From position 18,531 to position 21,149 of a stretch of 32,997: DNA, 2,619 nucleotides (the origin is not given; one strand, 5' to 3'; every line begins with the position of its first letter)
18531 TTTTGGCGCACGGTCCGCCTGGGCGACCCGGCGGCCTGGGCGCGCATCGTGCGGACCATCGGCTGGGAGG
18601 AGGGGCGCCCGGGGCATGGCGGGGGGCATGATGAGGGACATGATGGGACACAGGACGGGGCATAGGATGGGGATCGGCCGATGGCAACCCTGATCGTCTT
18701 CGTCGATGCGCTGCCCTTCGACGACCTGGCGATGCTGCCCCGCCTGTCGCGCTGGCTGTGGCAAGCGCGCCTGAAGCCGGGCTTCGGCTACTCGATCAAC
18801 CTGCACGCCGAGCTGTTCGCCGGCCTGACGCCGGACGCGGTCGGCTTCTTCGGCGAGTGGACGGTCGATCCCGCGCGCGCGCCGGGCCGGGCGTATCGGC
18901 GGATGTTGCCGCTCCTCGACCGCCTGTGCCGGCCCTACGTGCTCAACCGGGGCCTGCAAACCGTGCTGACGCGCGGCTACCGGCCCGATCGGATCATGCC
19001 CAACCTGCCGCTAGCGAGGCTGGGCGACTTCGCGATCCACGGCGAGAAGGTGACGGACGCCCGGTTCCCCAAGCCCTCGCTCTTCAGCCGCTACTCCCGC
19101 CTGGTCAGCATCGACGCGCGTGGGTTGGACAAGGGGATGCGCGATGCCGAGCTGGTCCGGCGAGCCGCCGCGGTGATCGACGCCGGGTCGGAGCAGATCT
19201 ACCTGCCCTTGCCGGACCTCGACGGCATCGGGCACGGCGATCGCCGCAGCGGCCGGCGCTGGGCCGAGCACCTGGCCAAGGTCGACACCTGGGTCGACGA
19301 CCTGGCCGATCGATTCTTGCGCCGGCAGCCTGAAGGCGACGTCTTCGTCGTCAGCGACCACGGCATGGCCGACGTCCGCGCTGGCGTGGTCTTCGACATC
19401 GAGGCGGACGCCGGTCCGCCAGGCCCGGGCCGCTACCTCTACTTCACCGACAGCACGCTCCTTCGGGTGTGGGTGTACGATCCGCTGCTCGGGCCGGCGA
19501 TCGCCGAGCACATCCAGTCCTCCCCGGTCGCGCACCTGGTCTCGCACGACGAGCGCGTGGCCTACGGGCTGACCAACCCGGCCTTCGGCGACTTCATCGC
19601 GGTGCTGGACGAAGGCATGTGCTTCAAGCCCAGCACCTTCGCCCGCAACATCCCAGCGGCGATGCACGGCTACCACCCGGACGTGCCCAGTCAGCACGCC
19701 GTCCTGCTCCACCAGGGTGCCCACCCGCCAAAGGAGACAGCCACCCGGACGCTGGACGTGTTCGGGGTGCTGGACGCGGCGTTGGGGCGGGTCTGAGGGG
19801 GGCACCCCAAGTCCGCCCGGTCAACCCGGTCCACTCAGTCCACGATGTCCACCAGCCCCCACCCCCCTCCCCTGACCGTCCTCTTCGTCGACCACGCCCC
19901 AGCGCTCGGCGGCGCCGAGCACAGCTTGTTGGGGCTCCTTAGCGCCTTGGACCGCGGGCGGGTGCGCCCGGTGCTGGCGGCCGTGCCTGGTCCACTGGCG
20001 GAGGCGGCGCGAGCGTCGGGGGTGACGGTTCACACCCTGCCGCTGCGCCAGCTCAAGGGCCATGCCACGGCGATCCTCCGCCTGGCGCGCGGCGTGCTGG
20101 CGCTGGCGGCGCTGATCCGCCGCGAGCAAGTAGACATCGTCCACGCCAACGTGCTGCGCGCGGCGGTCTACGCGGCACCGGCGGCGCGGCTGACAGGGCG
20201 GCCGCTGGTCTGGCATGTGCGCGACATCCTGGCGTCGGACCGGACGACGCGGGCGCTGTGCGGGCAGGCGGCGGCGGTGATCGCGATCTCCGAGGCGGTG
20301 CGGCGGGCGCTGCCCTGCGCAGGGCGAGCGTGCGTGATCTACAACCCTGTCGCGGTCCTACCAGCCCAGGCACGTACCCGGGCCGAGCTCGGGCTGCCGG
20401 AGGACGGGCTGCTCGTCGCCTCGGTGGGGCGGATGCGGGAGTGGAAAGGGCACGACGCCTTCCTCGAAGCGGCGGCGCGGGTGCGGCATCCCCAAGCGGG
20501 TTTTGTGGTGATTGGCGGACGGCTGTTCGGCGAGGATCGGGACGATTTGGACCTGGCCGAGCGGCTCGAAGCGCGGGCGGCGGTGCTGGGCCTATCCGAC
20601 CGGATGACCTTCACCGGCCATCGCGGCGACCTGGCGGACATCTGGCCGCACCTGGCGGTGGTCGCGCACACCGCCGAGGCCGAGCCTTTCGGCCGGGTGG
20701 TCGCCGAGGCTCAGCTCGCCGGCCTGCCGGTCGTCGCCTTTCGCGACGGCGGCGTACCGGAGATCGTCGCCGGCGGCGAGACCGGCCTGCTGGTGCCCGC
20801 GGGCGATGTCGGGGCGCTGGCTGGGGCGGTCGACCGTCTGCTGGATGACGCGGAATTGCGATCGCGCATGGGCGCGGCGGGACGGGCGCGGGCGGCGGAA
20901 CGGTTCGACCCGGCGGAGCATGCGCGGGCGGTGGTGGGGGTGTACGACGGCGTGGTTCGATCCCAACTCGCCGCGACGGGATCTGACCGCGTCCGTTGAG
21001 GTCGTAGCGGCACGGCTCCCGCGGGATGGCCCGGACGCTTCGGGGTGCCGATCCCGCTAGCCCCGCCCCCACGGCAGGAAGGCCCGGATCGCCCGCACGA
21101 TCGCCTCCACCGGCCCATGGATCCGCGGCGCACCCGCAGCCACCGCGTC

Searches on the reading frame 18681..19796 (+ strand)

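Call 39: search_protein_families(library=pfam, proteins=[window:18681-19796:+], max_evalue=0.001)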
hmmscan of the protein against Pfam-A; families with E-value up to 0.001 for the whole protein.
window:18681-19796:+ (371 aa): 1 family
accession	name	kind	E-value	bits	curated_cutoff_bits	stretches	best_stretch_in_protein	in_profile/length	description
PF01663.27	Phosphodiest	-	1.3e-07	32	23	1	168-239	158-231/342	Type I phosphodiesterase / nucleotide pyrophosphatase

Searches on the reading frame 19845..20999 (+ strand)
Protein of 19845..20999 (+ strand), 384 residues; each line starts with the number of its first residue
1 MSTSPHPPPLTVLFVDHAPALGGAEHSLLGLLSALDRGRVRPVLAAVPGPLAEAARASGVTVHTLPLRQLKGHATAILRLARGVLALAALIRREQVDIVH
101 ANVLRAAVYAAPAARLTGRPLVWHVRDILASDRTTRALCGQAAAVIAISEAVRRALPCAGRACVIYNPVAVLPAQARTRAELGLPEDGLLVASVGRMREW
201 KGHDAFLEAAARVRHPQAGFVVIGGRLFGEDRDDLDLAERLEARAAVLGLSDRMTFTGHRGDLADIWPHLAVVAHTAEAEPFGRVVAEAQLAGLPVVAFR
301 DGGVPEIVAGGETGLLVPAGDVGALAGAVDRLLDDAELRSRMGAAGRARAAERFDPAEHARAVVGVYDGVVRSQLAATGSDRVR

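Call 39: search_protein_families(library=pfam, proteins=[window:19845-20999:+], max_evalue=0.001)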
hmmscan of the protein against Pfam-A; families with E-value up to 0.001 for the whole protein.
window:19845-20999:+ (384 aa): 6 families
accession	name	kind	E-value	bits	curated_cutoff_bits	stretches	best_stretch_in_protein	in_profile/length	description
PF00534.26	Glycos_transf_1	-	5.1e-35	121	26.4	1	177-348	4-171/172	Glycosyl transferases group 1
PF13692.12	Glyco_trans_1_4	-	2e-29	103.1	27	1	191-335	4-142/142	Glycosyl transferases group 1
PF13439.12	Glyco_transf_4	-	2.6e-13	50.8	28.5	1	22-169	2-166/170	Glycosyltransferase Family 4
PF13579.12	Glyco_trans_4_4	-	1.1e-08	36.1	29.7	1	22-160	1-146/158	Glycosyl transferase 4-like domain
PF20706.3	GT4-conflict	-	1.8e-05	24.4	26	1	131-310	136-322/385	Family 4 Glycosyltransferase in conflict systems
PF13524.12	Glyco_trans_1_2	-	0.00016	22.1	25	1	216-362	13-141/144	Glycosyl transferase-like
